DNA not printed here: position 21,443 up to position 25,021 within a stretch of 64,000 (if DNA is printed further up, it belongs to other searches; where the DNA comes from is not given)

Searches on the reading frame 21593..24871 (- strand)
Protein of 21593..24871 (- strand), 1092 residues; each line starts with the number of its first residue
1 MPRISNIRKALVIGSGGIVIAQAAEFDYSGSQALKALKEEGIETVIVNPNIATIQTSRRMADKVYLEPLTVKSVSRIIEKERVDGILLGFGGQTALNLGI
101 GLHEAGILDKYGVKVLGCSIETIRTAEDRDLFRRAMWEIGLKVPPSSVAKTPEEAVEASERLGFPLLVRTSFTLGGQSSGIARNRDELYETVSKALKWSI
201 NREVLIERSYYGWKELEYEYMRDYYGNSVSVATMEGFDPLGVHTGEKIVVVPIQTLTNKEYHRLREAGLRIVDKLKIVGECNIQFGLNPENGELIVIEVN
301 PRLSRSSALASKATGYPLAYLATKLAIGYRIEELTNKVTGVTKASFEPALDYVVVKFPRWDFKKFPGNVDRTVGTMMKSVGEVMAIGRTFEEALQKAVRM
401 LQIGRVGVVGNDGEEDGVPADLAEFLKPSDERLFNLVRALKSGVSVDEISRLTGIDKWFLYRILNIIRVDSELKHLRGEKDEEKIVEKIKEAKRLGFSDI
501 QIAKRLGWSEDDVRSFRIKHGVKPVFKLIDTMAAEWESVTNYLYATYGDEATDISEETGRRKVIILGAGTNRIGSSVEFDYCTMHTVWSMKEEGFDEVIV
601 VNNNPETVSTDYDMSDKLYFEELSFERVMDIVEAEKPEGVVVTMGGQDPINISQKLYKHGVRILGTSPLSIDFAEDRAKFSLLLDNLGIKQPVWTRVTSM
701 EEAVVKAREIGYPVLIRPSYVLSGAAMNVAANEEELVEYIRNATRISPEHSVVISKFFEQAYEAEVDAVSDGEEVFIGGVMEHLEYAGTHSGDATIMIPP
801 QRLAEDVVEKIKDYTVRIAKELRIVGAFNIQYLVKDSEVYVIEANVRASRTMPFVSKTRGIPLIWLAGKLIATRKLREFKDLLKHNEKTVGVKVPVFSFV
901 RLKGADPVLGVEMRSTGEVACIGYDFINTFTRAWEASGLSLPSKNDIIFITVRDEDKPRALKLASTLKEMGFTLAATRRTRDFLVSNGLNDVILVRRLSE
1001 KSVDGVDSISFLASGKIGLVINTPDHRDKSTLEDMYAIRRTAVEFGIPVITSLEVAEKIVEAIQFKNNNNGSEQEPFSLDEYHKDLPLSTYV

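Call 69: search_protein_families(library=pfam, proteins=[window:21593-24871:-], max_evalue=0.00001)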
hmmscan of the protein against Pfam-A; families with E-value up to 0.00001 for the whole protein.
window:21593-24871:- (1092 aa): 8 families
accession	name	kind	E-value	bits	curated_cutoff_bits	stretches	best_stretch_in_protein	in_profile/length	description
PF02786.22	CPSase_L_D2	-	2.4e-98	328.3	19.8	2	128-333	1-210/211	Carbamoyl-phosphate synthase L chain, ATP binding domain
PF25596.1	CPSase_L_D1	-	3.9e-90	298.1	27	2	7-124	2-117/118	Carbamoyl phosphate synthase preATP-grasp domain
PF02787.25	CPSase_L_D3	-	4.2e-22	78.4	26.6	1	427-504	5-78/80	Carbamoyl-phosphate synthetase large chain, oligomerisation domain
PF02142.27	MGS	-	7e-18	65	24.1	1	960-1051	2-94/94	MGS-like domain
PF07478.18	Dala_Dala_lig_C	-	3.2e-17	63.2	24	2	684-846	2-174/204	D-ala D-ala ligase C-terminus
PF02222.28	ATP-grasp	-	6e-16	59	27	1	683-847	2-162/179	ATP-grasp domain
PF15632.11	ATPgrasp_Ter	-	1e-08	35.5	29.1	0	810-874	48-111/131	ATP-grasp in the biosynthetic pathway with Ter operon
PF13549.11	ATP-grasp_5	-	1.7e-06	28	27.6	0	138-169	21-52/221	ATP-grasp domain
